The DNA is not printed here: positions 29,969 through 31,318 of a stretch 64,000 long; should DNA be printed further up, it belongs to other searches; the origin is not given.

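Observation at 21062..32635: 11.5-kb Ter-type island: five TerD paralogues + AIM24 + a six-gene metabolite module, with no TerB/TerC/TelA partner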

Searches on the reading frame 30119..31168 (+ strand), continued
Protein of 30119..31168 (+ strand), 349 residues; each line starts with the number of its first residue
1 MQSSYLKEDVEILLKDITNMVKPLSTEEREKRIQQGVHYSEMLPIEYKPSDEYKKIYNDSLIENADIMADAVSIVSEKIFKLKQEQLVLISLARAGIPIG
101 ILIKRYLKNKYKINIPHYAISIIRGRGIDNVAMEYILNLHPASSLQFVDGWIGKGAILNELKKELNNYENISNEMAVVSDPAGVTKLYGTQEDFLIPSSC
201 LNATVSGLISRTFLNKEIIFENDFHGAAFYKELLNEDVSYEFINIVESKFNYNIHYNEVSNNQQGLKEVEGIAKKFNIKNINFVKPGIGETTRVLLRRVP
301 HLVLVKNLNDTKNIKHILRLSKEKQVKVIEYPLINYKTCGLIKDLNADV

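Call 25: get_annotated_region(hit=H6, flank=14000)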
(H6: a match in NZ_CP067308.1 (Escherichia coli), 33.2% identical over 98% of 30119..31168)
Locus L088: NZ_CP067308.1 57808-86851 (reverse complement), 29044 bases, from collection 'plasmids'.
description: Escherichia coli strain ABW_A19 plasmid pABW_A19a, complete sequence
organism: Escherichia coli (NCBI taxid 562)
taxonomy: Bacteria; Pseudomonadota; Gammaproteobacteria; Enterobacterales; Enterobacteriaceae; Escherichia; Escherichia coli
host: -; source: cell culture,waste water; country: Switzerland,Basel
typing (MOB-suite, as given by PLSDB): conjugative; replicon IncHI2A,rep_cluster_1088; relaxase MOBH; mating-pair formation MPF_F
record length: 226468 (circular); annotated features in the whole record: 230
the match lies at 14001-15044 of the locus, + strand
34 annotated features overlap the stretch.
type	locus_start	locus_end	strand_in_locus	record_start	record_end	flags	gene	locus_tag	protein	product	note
CDS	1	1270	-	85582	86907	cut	-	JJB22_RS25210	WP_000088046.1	type II toxin-antitoxin system HipA family toxin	-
CDS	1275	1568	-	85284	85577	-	-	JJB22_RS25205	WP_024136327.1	helix-turn-helix transcriptional regulator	-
CDS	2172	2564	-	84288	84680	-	-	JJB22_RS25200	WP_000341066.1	hypothetical protein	-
CDS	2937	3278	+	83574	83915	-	-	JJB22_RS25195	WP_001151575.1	hypothetical protein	-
CDS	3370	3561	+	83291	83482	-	-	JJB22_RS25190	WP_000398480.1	hypothetical protein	-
CDS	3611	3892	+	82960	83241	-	-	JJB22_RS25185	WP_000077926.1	hypothetical protein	-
CDS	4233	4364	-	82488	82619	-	-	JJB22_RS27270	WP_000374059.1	hypothetical protein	-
CDS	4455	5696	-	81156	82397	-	-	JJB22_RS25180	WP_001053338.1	VWA domain-containing protein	-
CDS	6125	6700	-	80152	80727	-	-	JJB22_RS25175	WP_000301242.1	TerD family protein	GO:0006950 - response to stress [Evidence IEA]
predicted_resistance_gene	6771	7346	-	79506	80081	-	terD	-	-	tellurium resistance membrane protein TerD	predicted by amrfinderplus; class TELLURIUM; identity 96.35%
CDS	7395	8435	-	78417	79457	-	terC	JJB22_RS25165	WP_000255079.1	tellurium resistance membrane protein TerC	-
CDS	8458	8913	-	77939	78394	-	-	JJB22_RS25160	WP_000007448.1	tellurite resistance TerB family protein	-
CDS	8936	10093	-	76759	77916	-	-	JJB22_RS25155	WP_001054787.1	TerD family protein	-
CDS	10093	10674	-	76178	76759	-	-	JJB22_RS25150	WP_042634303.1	TerD family protein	-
predicted_resistance_gene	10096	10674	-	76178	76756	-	terZ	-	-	tellurium resistance-associated protein TerZ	predicted by amrfinderplus; class TELLURIUM; identity 98.45%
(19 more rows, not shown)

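Call 26: get_annotated_region(hit=H1, flank=14000)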
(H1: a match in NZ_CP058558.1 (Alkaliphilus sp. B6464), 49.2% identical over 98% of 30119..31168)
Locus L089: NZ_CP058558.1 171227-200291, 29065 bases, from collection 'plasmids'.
description: Alkaliphilus sp. B6464 plasmid pB6464, complete sequence
organism: Alkaliphilus sp. B6464 (NCBI taxid 2731219)
taxonomy: Bacteria; Bacillota; Clostridia; Peptostreptococcales; Natronincolaceae; Alkaliphilus; Alkaliphilus sp. B6464
host: -; source: -; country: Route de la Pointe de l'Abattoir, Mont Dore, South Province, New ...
typing (MOB-suite, as given by PLSDB): non-mobilizable
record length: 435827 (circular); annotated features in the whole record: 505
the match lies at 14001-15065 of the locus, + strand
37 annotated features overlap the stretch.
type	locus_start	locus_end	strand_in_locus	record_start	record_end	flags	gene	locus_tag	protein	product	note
CDS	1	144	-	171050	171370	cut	-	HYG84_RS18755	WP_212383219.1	hypothetical protein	-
CDS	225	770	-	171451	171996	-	-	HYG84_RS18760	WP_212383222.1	hypothetical protein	-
CDS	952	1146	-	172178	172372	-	-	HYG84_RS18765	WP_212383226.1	hypothetical protein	-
CDS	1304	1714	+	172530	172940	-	-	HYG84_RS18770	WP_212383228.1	hypothetical protein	-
CDS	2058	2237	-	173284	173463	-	-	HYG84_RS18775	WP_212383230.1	hypothetical protein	-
CDS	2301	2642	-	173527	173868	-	-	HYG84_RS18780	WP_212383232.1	hypothetical protein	-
CDS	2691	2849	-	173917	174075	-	-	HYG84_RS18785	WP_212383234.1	hypothetical protein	-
CDS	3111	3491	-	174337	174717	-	-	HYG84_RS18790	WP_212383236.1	hypothetical protein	-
CDS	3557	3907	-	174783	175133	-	-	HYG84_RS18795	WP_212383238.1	hypothetical protein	-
CDS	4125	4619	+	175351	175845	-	-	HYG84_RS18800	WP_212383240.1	hypothetical protein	-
CDS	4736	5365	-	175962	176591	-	-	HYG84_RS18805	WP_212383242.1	thymidine kinase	-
CDS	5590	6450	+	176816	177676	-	-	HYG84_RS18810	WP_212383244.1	RDD family protein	-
CDS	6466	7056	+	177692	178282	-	-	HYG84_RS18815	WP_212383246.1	membrane lipoprotein lipid attachment site-containing protein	-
CDS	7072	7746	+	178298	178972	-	-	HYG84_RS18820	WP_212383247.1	hypothetical protein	-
CDS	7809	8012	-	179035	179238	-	-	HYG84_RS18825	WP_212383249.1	hypothetical protein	-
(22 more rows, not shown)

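Call 39: search_protein_families(library=ncbifam, proteins=[window:30119-31168:+], max_evalue=0.00001)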
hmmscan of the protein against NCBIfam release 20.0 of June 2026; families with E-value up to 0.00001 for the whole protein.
window:30119-31168:+ (349 aa): 0 families

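Call 40: search_protein_families(library=padloc, proteins=[window:30119-31168:+], max_evalue=0.001)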
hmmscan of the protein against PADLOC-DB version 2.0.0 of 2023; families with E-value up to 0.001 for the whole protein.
window:30119-31168:+ (349 aa): 0 families

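Call 60: get_annotated_region(hit=H2, flank=14000)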
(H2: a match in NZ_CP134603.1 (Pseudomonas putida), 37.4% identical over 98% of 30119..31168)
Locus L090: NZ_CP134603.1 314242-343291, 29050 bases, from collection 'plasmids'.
description: Pseudomonas putida strain L2890 plasmid unnamed, complete sequence
organism: Pseudomonas putida (NCBI taxid 303)
taxonomy: Bacteria; Pseudomonadota; Gammaproteobacteria; Pseudomonadales; Pseudomonadaceae; Pseudomonas; Pseudomonas putida
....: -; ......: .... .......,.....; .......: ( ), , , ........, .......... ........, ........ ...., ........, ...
typing (MOB-suite, as given by PLSDB): non-mobilizable; replicon rep_cluster_1115,rep_cluster_1254; mating-pair formation MPF_I
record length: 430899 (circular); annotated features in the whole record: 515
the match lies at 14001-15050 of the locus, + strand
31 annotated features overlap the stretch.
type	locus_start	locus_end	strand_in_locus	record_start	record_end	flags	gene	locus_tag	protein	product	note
CDS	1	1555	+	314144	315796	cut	-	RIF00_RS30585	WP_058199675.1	sel1 repeat family protein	-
CDS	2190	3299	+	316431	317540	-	-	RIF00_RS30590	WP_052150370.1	endonuclease/exonuclease/phosphatase family protein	-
CDS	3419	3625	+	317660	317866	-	-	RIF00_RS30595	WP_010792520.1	hypothetical protein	-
CDS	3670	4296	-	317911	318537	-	-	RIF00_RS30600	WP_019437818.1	cyclic nucleotide-binding domain-containing protein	-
CDS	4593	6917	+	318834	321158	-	-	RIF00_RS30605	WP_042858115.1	hypothetical protein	-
CDS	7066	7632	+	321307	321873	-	-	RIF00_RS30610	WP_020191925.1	M15 family metallopeptidase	-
CDS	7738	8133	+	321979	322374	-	-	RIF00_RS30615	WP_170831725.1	hypothetical protein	-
CDS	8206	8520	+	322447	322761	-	-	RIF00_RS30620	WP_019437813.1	hypothetical protein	-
CDS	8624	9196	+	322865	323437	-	-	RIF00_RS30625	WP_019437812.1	hypothetical protein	-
CDS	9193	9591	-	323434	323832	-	-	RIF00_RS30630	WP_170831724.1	DUF4231 domain-containing protein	-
CDS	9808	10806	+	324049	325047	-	-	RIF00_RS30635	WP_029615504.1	ATP-grasp domain-containing protein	-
CDS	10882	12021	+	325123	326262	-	-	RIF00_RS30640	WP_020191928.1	trypsin-like peptidase domain-containing protein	-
CDS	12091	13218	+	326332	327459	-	-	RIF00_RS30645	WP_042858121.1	phosphoribosyltransferase domain-containing protein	-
CDS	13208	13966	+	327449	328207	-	-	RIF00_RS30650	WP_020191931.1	Trehalose-6-phosphatase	-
CDS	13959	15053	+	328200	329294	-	-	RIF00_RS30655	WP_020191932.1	cysteine protease StiP family protein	-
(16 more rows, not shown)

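Call 65: predict_structure(alignment_id=A3)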
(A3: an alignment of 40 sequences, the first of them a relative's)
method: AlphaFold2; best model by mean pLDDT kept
length: 349 residues; sequences in the alignment: 40
mean_pLDDT: 91.7   pTM: 0.92
mean pLDDT of the five models: 91.7, 91.6, 91.0, 90.0, 88.4
residues with pLDDT >= 90: 270; 70-90: 65; 50-70: 13; < 50: 1
segments of 3 or more residues with pLDDT < 50: none
pLDDT, mean of each block of 10 residues (from residue 1): 95 96 92 93 85 87 94 97 96 92 98 97 94 98 96 90 95 94 92 83 72 94 95 88 96 82 83 95 93 91 95 89 95 95 78
secondary structure, 60 per line:
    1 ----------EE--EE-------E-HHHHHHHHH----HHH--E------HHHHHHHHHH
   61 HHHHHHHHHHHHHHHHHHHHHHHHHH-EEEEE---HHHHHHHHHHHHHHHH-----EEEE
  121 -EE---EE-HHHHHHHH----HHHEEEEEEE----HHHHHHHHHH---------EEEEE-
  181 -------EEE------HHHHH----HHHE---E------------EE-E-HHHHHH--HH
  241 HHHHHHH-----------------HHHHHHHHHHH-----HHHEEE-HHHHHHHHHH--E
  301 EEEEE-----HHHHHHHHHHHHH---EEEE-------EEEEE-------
elements in order: H26-34 H51-86 E88-92 H96-111 E117-120 H130-137 E145-151 H156-165 E175-179 E188-190 H197-201 H231-236 H239-247 H265-275 E284-286 H288-297 E300-305 H311-323 E327-330 E338-342

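Call 68: search_protein_families(library=pfam, proteins=[L007:11203-11769:+, L004:7207-7863:+], max_evalue=0.01)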
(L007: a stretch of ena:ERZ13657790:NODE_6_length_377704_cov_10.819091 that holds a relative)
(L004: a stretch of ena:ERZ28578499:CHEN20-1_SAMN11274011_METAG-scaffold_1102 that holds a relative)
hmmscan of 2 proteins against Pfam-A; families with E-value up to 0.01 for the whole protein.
L007:11203-11769:+ (188 aa): 1 family
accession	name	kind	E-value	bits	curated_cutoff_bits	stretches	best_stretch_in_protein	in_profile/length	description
PF09851.14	SHOCT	-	9.9e-05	22.4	27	0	162-187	3-28/28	Short C-terminal domain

L004:7207-7863:+ (218 aa): 1 family
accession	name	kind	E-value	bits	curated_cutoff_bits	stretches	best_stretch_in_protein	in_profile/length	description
PF02342.23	TerD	-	0.00059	19.8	25.3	0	1-140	1-115/187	TerD domain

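Call 70: fold_search(model_id=the predicted structure, library=pdb)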
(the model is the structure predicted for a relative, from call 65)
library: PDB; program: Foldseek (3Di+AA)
matches with E <= 10: 1568; with E <= 0.001: 2
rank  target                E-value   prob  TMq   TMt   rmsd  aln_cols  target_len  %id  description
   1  5esx_A                4.6e-04  1.00  0.25  0.43   4.9       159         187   14  Crystal structure of hypoxanthine-guanine phosphoribosyltransferase complexed with GMP from Legionella pneumophila (released 2016-03-30)
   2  5esw_A                9.6e-04  0.98  0.23  0.38   5.8       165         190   16  Crystal structure of Apo hypoxanthine-guanine phosphoribosyltransferase from Legionella pneumophila (released 2016-03-30)
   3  1dqn_A                1.2e-03  0.96  0.26  0.37  10.3       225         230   10  CRYSTAL STRUCTURE OF GIARDIA GUANINE PHOSPHORIBOSYLTRANSFERASE COMPLEXED WITH A TRANSITION STATE ANALOGUE (released 2000-07-26)
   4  5esx_B                1.9e-03  0.99  0.24  0.42   6.1       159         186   16  Crystal structure of hypoxanthine-guanine phosphoribosyltransferase complexed with GMP from Legionella pneumophila (released 2016-03-30)
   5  4p83_D                2.2e-03  1.00  0.29  0.55   9.6       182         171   13  Structure of engineered PyrR protein (PURPLE PyrR) (released 2014-12-17)
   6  4fym_E                2.4e-03  0.99  0.22  0.33  13.9       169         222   15  Crystal structure of Plasmodium falciparum orotate phosphoribosyltransferase (released 2013-08-07)
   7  4p80_A                2.8e-03  1.00  0.27  0.53   9.5       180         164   14  Structure of ancestral PyrR protein (AncGREENPyrR) (released 2014-12-17)
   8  4rad_B                3.1e-03  0.99  0.24  0.38   4.0       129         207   12  Aza-acyclic nucleoside phosphonates containing a second phosphonate group as inhibitors of the human, Plasmodium falci (released 2015-01-07)
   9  4p86_C                3.3e-03  0.99  0.27  0.51  10.1       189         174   15  Structure of PyrR protein from Bacillus subtilis with GMP (released 2014-12-17)
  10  7rmw_C                3.5e-03  0.91  0.21  0.28  18.0       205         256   13  Crystal structure of B. subtilis PurR bound to ppGpp (released 2021-12-22)
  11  1o61_B                3.5e-03  0.66  0.23  0.22  15.6       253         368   11  Crystal structure of a PLP-dependent enzyme with PLP (released 2003-11-11)
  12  5brn_B                4.0e-03  0.97  0.22  0.37   7.4       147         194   13  Human HGPRT in complex with (S)-HPEPHx, an acyclic nucleoside phosphonate (released 2015-10-14)
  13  9a73_A                4.0e-03  0.41  0.23  0.19  16.7       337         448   10  Integrative model of GCSPA-GCSPB by crosslinking MS and deep learning (released 2024-09-18)
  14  5vog                  4.3e-03  0.99  0.23  0.43   5.3       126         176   15  Crystal Structure of a Hypothetical Protein from Neisseria gonorrhoeae with bound ppGpp (released 2017-05-24)
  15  4rac_D                4.3e-03  0.97  0.23  0.37   4.2       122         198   13  Aza-acyclic nucleoside phosphonates containing a second phosphonate group as inhibitors of the human, Plasmodium falci (released 2015-01-07)
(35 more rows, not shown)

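Call 77: find_encoding_contigs(protein=P0004, flank=10000, max_places=1)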
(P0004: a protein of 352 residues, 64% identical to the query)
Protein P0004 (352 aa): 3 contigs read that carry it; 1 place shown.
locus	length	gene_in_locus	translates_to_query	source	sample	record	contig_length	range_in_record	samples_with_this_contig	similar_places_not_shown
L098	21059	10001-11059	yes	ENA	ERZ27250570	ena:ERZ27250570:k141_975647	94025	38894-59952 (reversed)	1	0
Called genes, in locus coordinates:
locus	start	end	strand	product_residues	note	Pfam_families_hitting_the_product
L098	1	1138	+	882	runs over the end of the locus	PF00690:Cation_ATPase_N, PF00122:E1-E2_ATPase, PF00702:Hydrolase, PF13246:Cation_ATPase, PF08282:Hydrolase_3 (weak), PF00689:Cation_ATPase_C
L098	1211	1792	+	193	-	PF02342:TerD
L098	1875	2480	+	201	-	-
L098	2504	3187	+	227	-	PF01987:AIM24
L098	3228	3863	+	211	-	PF02342:TerD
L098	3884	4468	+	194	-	PF02342:TerD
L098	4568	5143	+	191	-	PF02342:TerD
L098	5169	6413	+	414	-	PF02342:TerD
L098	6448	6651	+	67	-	-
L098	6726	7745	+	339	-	PF15617:C-C_Bond_Lyase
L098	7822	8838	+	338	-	PF15632:ATPgrasp_Ter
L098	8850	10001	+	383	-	PF15609:PRTase_2, PF24390:PRTase-CE, PF12500:TRSP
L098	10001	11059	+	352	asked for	PF11202:StiP, PF15608:PELOTA_1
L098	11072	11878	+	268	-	PF05116:S6PP (faint), PF08282:Hydrolase_3 (weak)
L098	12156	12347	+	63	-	-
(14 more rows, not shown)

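Call 78: find_encoding_contigs(protein=P0053, flank=10000, max_places=1)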
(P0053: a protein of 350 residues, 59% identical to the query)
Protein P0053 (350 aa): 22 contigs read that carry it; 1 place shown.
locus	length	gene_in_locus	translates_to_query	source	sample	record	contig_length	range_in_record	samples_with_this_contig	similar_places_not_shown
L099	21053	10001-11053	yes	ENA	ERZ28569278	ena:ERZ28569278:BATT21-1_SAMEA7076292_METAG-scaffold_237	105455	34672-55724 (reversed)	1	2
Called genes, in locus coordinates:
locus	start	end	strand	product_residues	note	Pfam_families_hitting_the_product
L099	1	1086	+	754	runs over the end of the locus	PF14266:YceG_bac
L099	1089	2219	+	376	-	PF05816:TelA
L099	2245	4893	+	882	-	PF00690:Cation_ATPase_N, PF00122:E1-E2_ATPase, PF00702:Hydrolase, PF13246:Cation_ATPase, PF08282:Hydrolase_3 (faint), PF00689:Cation_ATPase_C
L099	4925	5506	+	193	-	PF02342:TerD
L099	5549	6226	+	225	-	PF01987:AIM24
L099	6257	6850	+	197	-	PF02342:TerD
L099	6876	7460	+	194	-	PF02342:TerD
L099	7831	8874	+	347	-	PF15617:C-C_Bond_Lyase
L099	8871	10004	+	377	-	PF15609:PRTase_2, PF12500:TRSP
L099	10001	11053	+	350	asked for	PF11202:StiP, PF15608:PELOTA_1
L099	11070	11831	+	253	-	PF05116:S6PP (faint), PF08282:Hydrolase_3 (weak)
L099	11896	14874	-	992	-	PF00395:SLH, PF13287:Fn3_assoc, PF13290:CHB_HEX_C_1 (weak)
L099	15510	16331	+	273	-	PF00106:adh_short, PF01370:Epimerase (weak), PF08659:KR, PF13561:adh_short_C2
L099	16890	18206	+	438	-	PF00874:PRD, PF02302:PTS_IIB (faint), PF00359:PTS_EIIA_2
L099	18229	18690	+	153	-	PF06923:GutM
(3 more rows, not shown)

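Call 79: find_encoding_contigs(protein=P0058, flank=10000, max_places=1)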
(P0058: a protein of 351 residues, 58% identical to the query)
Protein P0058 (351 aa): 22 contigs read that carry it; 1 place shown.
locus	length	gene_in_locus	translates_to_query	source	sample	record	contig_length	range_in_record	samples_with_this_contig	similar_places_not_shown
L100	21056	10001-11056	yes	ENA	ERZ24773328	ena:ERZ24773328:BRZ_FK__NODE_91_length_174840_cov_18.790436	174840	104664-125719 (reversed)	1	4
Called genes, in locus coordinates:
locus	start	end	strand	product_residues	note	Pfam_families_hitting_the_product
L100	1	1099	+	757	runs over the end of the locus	PF14266:YceG_bac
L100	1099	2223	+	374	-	PF05816:TelA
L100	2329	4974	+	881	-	PF00690:Cation_ATPase_N, PF00122:E1-E2_ATPase, PF00702:Hydrolase, PF13246:Cation_ATPase, PF08282:Hydrolase_3 (faint), PF00689:Cation_ATPase_C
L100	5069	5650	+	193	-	PF02342:TerD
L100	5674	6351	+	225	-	PF01987:AIM24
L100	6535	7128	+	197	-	PF02342:TerD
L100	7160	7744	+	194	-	PF02342:TerD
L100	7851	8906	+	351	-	PF15617:C-C_Bond_Lyase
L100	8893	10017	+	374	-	PF15609:PRTase_2, PF12500:TRSP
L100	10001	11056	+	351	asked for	PF11202:StiP, PF15608:PELOTA_1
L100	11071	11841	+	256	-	PF08282:Hydrolase_3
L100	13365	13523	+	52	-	-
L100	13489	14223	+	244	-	PF21813:DUF6882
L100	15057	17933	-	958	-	PF00395:SLH, PF13287:Fn3_assoc (weak)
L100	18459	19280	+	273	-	PF00106:adh_short, PF01370:Epimerase (weak), PF08659:KR, PF13561:adh_short_C2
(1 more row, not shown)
